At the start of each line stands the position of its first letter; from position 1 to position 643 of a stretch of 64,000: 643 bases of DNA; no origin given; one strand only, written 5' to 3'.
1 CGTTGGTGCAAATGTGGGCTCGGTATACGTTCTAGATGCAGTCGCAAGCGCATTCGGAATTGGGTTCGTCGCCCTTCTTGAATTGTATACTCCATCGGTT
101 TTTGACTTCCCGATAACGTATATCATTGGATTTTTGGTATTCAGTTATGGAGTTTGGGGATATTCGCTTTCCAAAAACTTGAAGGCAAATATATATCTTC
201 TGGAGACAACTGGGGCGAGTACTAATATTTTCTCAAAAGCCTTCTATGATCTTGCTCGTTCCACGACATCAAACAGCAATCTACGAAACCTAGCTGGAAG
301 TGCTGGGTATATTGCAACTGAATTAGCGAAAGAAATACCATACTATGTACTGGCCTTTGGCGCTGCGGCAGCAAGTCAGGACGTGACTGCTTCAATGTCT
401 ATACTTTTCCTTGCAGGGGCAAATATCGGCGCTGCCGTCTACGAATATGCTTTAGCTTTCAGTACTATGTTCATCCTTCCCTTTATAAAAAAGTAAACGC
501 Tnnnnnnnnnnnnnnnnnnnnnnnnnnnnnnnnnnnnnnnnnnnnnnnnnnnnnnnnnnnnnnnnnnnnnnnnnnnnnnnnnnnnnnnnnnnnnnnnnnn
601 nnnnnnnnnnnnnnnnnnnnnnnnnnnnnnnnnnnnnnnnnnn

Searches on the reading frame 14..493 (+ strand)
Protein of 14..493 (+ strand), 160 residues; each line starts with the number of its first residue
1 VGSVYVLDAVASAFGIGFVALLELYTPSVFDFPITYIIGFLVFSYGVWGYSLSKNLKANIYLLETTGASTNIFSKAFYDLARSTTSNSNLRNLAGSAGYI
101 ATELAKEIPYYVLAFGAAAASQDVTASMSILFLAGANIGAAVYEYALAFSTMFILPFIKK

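Call 3: search_protein_families(library=pfam, proteins=[window:14-493:+], max_evalue=1)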
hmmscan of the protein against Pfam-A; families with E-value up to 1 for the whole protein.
window:14-493:+ (160 aa): 0 families

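Call 4: search_protein_families(library=ncbifam, proteins=[window:14-493:+], max_evalue=1)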
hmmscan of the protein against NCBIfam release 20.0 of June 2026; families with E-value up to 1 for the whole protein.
window:14-493:+ (160 aa): 1 family
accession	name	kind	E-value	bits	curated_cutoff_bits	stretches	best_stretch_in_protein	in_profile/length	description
NF010341.0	PRK13768.1-3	equivalog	0.1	12.2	355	0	4-37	132-165/257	GTPase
